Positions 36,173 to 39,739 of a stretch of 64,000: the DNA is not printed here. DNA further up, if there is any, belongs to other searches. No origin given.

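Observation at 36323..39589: Stand-alone adenylation domain interrupted between core motifs A5 and A6 by a complete PLP-dependent decarboxylase, with no carrier domain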

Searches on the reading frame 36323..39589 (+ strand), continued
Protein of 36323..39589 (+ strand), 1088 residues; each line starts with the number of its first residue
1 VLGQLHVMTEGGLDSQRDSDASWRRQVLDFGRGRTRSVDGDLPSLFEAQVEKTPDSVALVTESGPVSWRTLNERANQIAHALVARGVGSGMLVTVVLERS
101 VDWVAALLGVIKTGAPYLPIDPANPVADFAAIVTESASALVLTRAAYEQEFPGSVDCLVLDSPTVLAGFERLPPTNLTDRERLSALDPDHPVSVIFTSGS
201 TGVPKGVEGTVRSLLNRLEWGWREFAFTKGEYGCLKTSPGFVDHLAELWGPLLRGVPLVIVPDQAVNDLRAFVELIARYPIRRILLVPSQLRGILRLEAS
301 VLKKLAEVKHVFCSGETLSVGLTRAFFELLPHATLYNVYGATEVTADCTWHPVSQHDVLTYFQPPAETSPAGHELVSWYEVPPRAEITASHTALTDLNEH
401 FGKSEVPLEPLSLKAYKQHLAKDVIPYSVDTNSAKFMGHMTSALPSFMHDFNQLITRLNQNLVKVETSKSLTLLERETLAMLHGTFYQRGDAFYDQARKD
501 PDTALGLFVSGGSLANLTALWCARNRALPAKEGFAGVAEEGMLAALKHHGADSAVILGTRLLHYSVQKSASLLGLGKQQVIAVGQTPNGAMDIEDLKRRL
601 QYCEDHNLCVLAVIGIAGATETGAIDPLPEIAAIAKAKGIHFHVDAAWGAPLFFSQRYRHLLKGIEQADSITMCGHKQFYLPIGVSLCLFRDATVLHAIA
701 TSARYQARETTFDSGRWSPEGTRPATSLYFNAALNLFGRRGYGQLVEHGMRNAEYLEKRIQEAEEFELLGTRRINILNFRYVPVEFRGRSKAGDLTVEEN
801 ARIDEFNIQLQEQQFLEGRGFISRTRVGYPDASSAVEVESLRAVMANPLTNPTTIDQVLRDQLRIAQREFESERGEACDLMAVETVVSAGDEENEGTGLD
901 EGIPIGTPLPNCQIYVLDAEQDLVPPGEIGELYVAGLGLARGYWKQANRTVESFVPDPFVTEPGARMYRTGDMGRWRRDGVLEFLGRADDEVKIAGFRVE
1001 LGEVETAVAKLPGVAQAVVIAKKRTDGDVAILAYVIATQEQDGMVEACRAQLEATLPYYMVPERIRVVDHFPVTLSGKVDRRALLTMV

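Call 7: search_protein_families(library=ncbifam, proteins=[window:36323-39586:+], max_evalue=0.001)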
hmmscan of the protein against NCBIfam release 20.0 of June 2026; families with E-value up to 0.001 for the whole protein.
window:36323-39586:+ (1088 aa): 119 families (the best 25 are shown)
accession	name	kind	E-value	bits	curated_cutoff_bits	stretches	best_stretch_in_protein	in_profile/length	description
TIGR03799.1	NOD_PanD_pyr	equivalog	3e-146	487.9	606.1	1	386-865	42-522/522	pyridoxal-dependent aspartate 1-decarboxylase PanP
TIGR01733.1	AA-adenyl-dom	subfamily_domain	9.9e-106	353.9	317.4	2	67-358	1-287/409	amino acid adenylation domain-containing protein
NF041803.1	NRPS_SolG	exception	5.6e-100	335.5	2200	2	903-1084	882-1070/1163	solanimycin non-ribosomal peptide synthetase SolG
NF004282.0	PRK05691.1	subfamily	9.3e-99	330.6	4090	2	903-1085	4040-4223/4334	non-ribosomal peptide synthase/polyketide synthase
NF007605.2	PRK10252.1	equivalog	1.3e-83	281.3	2400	2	42-357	456-763/1292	enterobactin non-ribosomal peptide synthetase EntF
NF047350.1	aureusi_NRPS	equivalog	1.9e-74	250.6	2500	2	900-1086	714-893/2373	aureusimine non-ribosomal peptide synthetase AusA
NF003417.0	PRK04813.1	subfamily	3.2e-69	233.8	476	2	902-1086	318-501/505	D-alanine--poly(phosphoribitol) ligase subunit DltA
NF038078.1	NRPS_MxcG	equivalog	3.3e-68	230.1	2300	2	883-1086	758-958/1442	myxochelin non-ribosomal peptide synthetase MxcG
TIGR01734.1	D-ala-DACP-lig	equivalog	4.1e-67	226.9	559.85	2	901-1086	315-500/504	D-alanine--poly(phosphoribitol) ligase subunit DltA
NF004837.0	PRK06187.1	subfamily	4.6e-54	183.6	476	2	895-1084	336-518/531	long-chain-fatty-acid--CoA ligase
TIGR03098.1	ligase_PEP_1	hypoth_equivalog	1.3e-51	175.6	592.35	2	905-1084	332-514/517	acyl-CoA ligase (AMP-forming), exosortase A system-associated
NF052646.1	DABADecarRhbB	equivalog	1.4e-46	159.1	900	1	418-819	82-454/491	L-2,4-diaminobutyrate decarboxylase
TIGR03443.1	alpha_am_amid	equivalog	5.4e-46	156.6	1030.1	3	903-1047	593-759/1390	L-aminoadipate-semialdehyde dehydrogenase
NF052269.1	Staph_lig_FadD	equivalog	2.2e-40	138.5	650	2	903-1087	317-492/499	long-chain-fatty-acid--CoA ligase FadD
NF005702.0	PRK07514.1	subfamily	8.8e-40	136.5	558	2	904-1084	323-496/506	malonyl-CoA synthase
NF004822.0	PRK06178.1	equivalog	3.7e-38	131.4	782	2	901-1086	389-565/571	acyl-CoA synthetase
NF004511.1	PRK05852.1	equivalog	2.3e-35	122.2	650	2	912-1084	337-500/505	FadD7 family fatty acid--CoA ligase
NF006182.0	PRK08316.1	subfamily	2.7e-35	121.9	663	2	905-1084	343-513/523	fatty acyl-CoA synthetase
NF053567.1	HBDA_AROS1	equivalog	1.8e-33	115.7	1000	2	906-1086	342-517/523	3-hydroxybenzoate--CoA ligase HbdA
NF004114.0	PRK05605.1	equivalog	9.3e-33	113.4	766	1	905-1084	393-565/575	long-chain-fatty-acid--CoA ligase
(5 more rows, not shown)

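Call 8: search_solved_structures(query=window:36323-39586:+, max_evalue=1e-10, show_alignments=0)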
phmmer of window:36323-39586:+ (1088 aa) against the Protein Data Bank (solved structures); distinct sequences matched with E-value up to 1e-10: 191 (the best 60 are shown).
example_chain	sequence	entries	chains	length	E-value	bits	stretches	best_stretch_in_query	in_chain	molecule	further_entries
6mfy_A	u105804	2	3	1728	2.8e-146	492.2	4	900-1084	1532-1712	Linear gramicidin synthase subunit A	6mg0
9be4_A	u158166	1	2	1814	3.7e-146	491.8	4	900-1084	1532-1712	Linear gramicidin synthase subunit A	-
9be3_A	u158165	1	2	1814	3.7e-146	491.8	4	900-1084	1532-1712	Linear gramicidin synthase subunit A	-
6mfz_A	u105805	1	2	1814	3.7e-146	491.8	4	900-1084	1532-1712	Linear gramicidin synthase subunit A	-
9meh_A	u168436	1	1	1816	3.7e-146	491.8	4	900-1084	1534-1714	Linear gramicidin synthase subunit A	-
8xjz_C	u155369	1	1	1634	1.6e-107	363.9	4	901-1087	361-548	Peptide synthetase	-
6p1j_A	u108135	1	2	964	7.1e-95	322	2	898-1084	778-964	Txo2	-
5u89_A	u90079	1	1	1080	2.6e-86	293.7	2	904-1084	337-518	Amino acid adenylation domain protein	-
6ea3_B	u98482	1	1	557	2.3e-80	274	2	39-354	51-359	adenylation domain of Fuscachelin synthetase component H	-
8www_A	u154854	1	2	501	6.5e-78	265.9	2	898-1085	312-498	Carrier domain-containing protein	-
8jbr_A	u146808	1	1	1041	2.6e-75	257.3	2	904-1084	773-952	McyA protein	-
4gr5_A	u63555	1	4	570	1.5e-74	254.7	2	902-1084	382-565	Non-ribosomal peptide synthetase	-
4d4g_A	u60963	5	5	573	1.9e-74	254.5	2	902-1084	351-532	APNAA1 | APNA A1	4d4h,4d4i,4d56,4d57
6oyf_A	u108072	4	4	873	6e-74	252.8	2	43-349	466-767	Txo1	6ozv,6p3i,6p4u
9bfd_B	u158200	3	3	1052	1.4e-73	251.5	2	896-1084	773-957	Tyrocidine synthase 2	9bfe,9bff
5ja1_A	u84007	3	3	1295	3e-73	250.4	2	901-1084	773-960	Enterobactin synthase component F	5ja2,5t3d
2vsq_A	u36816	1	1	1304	4.3e-72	246.6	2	902-1084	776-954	SURFACTIN SYNTHETASE SUBUNIT 3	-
9bfd_A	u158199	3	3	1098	2.6e-71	244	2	901-1084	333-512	Tyrocidine synthase 1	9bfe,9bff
5es6_A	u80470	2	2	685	3.4e-70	240.4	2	902-1084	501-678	Linear gramicidin synthase subunit A | Linear gramicidin synthetase subunit A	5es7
6ulz_A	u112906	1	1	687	3.4e-70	240.3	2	902-1084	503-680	Linear gramicidin synthase subunit A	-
5es5_A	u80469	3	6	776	5.3e-70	239.7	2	902-1084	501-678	Linear gramicidin synthetase subunit A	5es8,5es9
6mfw_A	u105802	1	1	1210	2.3e-69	237.6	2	902-1084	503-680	Linear gramicidin synthase subunit A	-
6mfx_A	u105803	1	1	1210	3.4e-69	237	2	902-1084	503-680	Linear gramicidin synthase subunit A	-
6n8e_A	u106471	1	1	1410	5.8e-68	232.9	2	901-1084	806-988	holo-ObiF1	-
8hlk_A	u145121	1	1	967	3.9e-65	223.6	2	901-1084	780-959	Microcystin synthetase B (Fragment)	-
1amu_A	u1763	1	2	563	8.8e-65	222.4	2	900-1084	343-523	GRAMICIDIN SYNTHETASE 1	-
7ly7_A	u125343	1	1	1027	4.5e-61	210.1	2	902-1084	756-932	BmdB, Bacillamide NRPS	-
7ly4_E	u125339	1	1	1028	4.6e-61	210.1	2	902-1084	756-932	BmdB, bacillamide NRPS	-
4zxh_A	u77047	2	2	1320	1.2e-55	192.1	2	903-1084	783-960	ABBFA_003403 | Tyrocidine synthetase 3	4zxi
7xbs_A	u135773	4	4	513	1.2e-53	185.5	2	899-1086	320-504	CmnG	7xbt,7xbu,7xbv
3vnq_A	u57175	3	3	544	3.5e-46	160.8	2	904-1084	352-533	NRPS adenylation protein CytC1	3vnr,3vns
5n9w_A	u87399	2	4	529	2.4e-45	158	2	904-1084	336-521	Adenylation domain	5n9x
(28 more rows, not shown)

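Call 13: find_encoding_contigs(protein=P0002, flank=10000, max_places=2)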
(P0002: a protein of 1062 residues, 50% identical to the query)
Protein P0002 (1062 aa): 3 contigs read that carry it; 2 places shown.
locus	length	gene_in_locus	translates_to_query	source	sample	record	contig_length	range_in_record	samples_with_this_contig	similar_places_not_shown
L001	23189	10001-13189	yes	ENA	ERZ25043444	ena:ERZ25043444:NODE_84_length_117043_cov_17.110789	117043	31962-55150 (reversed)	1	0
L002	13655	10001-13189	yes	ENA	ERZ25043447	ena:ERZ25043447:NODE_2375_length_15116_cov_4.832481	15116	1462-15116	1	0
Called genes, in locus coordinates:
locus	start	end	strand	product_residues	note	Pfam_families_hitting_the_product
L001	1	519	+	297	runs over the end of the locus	-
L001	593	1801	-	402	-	PF01042:Ribonuc_L-PSP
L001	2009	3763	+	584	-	PF01019:G_glu_transpept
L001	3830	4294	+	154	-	PF12867:DinB_2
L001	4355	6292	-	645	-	-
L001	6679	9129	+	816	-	PF12704:MacB_PCD, PF02687:FtsX, PF12704:MacB_PCD, PF02687:FtsX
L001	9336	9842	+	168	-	PF02469:Fasciclin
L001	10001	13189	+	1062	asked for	PF00501:AMP-binding, PF00282:Pyridoxal_deC, PF00266:Aminotran_5, PF01212:Beta_elim_lyase, PF00501:AMP-binding, PF13193:AMP-binding_C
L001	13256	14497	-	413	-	PF13439:Glyco_transf_4, PF13579:Glyco_trans_4_4, PF20706:GT4-conflict (faint), PF00534:Glycos_transf_1, PF13692:Glyco_trans_1_4, PF13524:Glyco_trans_1_2 (weak)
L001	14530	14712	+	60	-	-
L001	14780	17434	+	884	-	PF01624:MutS_I, PF05188:MutS_II, PF05192:MutS_III, PF05190:MutS_IV, PF00488:MutS_V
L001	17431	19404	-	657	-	PF13469:Sulfotransfer_3 (weak)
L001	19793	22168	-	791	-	PF00884:Sulfatase, PF01663:Phosphodiest (weak), PF16347:SGSH_C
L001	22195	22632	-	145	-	PF13279:4HBT_2, PF03061:4HBT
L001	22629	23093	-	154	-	-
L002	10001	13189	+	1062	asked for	PF00501:AMP-binding, PF00282:Pyridoxal_deC, PF00266:Aminotran_5, PF01212:Beta_elim_lyase, PF00501:AMP-binding, PF13193:AMP-binding_C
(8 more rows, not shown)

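Call 14: find_encoding_contigs(protein=P0013, flank=10000, max_places=2)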
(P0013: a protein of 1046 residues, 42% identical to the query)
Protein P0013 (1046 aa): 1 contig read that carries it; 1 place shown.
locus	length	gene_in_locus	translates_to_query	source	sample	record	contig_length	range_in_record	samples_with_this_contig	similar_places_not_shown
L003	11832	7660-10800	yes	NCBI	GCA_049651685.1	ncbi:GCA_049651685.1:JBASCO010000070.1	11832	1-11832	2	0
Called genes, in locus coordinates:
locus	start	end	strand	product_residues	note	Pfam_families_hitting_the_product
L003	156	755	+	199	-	PF05128:DUF697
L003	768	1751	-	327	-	PF05721:PhyH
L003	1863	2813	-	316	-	PF10017:Methyltransf_33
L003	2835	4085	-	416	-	PF12867:DinB_2 (weak), PF03781:FGE-sulfatase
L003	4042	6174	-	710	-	PF00122:E1-E2_ATPase, PF00702:Hydrolase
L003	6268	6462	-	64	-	-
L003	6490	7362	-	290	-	-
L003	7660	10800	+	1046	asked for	PF00501:AMP-binding, PF00282:Pyridoxal_deC, PF00501:AMP-binding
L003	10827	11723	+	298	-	PF00291:PALP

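Call 15: find_encoding_contigs(protein=P0014, flank=10000, max_places=2)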
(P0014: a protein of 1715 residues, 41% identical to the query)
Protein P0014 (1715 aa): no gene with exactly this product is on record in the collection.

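Call 16: find_encoding_contigs(protein=P0021, flank=10000, max_places=1)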
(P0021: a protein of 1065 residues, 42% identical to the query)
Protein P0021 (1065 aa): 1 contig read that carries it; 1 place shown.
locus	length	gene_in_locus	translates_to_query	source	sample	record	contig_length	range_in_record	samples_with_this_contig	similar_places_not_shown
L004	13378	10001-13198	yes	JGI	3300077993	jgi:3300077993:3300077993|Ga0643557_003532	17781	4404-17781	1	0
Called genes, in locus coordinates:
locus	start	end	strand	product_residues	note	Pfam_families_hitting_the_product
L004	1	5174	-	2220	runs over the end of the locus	PF00501:AMP-binding, PF00550:PP-binding, PF00109:ketoacyl-synt, PF02801:Ketoacyl-synt_C, PF16197:KAsynt_C_assoc, PF22621:CurL-like_PKS_C, PF00698:Acyl_transf_1, PF22953:SpnB_Rossmann, +3 more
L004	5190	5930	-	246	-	PF00795:CN_hydrolase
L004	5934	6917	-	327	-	PF00291:PALP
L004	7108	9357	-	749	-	PF00122:E1-E2_ATPase, PF00702:Hydrolase, PF12710:HAD (faint)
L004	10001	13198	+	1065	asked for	PF00501:AMP-binding, PF00282:Pyridoxal_deC, PF00501:AMP-binding, PF13193:AMP-binding_C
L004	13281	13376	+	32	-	?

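Call 17: find_encoding_contigs(protein=P0038, flank=10000, max_places=1)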
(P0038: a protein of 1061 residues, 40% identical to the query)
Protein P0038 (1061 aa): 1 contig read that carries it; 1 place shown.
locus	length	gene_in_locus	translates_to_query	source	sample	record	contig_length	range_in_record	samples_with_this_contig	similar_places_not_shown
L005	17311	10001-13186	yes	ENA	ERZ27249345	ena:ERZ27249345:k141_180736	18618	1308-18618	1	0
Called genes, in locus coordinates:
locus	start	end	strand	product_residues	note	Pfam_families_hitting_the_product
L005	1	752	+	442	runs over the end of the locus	PF02687:FtsX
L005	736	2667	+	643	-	PF03781:FGE-sulfatase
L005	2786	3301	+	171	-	PF11939:NiFe-hyd_HybE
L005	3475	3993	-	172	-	-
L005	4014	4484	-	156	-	-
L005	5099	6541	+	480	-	PF00072:Response_reg, PF00158:Sigma54_activat, PF14532:Sigma54_activ_2, PF07728:AAA_5 (weak), PF25601:AAA_lid_14, PF02954:HTH_8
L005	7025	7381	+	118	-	-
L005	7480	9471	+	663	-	PF00122:E1-E2_ATPase, PF00702:Hydrolase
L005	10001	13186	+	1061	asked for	PF00501:AMP-binding, PF00282:Pyridoxal_deC, PF00501:AMP-binding, PF13193:AMP-binding_C (weak)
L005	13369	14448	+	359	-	-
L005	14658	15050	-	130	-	-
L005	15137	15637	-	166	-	-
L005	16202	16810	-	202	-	PF08856:DUF1826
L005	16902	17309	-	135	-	?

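Call 18: find_encoding_contigs(protein=P0003, flank=10000, max_places=1)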
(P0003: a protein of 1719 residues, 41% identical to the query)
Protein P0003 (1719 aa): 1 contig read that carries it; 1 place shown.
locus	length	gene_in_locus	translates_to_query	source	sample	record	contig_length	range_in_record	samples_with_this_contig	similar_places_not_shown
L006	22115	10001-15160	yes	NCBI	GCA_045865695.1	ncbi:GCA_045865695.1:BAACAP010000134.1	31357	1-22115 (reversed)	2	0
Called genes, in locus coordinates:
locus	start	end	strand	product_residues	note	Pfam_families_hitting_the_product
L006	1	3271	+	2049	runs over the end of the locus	PF00109:ketoacyl-synt, PF02801:Ketoacyl-synt_C, PF16197:KAsynt_C_assoc, PF22336:RhiE-like_linker, PF22621:CurL-like_PKS_C, PF00698:Acyl_transf_1, PF21394:Beta-ketacyl_N, PF00106:adh_short, +6 more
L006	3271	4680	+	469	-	PF00668:Condensation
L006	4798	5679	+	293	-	PF13621:Cupin_8, PF02373:JmjC (faint), PF08007:JmjC_2 (weak)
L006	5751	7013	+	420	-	PF00202:Aminotran_3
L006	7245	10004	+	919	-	PF00668:Condensation, PF00501:AMP-binding, PF13193:AMP-binding_C, PF00550:PP-binding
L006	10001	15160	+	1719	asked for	PF18563:TubC_N, PF00668:Condensation, PF00501:AMP-binding, PF00282:Pyridoxal_deC, PF00266:Aminotran_5, PF00501:AMP-binding, PF13193:AMP-binding_C, PF00550:PP-binding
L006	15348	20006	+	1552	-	PF00109:ketoacyl-synt, PF02801:Ketoacyl-synt_C, PF16197:KAsynt_C_assoc, PF22336:RhiE-like_linker, PF22621:CurL-like_PKS_C, PF00698:Acyl_transf_1, PF21394:Beta-ketacyl_N, PF08659:KR, +1 more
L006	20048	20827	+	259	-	PF13489:Methyltransf_23, PF13847:Methyltransf_31, PF08241:Methyltransf_11, PF08242:Methyltransf_12 (weak), PF13649:Methyltransf_25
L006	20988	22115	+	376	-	PF00668:Condensation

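Call 19: find_encoding_contigs(protein=P0028, flank=10000, max_places=1)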
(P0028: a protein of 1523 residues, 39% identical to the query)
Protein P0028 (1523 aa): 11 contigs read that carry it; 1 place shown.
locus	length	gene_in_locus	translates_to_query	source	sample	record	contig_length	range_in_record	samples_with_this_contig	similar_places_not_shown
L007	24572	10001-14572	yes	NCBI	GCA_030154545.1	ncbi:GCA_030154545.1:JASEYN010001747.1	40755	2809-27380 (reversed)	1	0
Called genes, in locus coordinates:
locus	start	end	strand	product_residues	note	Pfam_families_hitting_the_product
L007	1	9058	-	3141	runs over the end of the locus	PF08126:Propeptide_C25 (weak), PF01364:Peptidase_C25, PF13620:CarboxypepD_reg, PF13715:CarbopepD_reg_2, PF12371:TMEM131_like_N (weak), PF15780:ASH (weak), PF22073:Cep192_D4, PF00082:Peptidase_S8, +7 more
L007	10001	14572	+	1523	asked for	PF00668:Condensation, PF00501:AMP-binding, PF00282:Pyridoxal_deC, PF00266:Aminotran_5 (weak), PF00501:AMP-binding, PF13193:AMP-binding_C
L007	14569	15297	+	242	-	PF22624:AASDHPPT_N, PF01648:ACPS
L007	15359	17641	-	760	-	-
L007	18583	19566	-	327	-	-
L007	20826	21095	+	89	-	-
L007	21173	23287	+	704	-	PF02203:TarH, PF12729:4HB_MCP_1, PF00672:HAMP, PF18947:HAMP_2, PF00015:MCPsignal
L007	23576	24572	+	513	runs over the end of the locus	PF13541:ChlI, PF00493:MCM (faint), PF01078:Mg_chelatase, PF07728:AAA_5 (faint), PF13335:Mg_chelatase_C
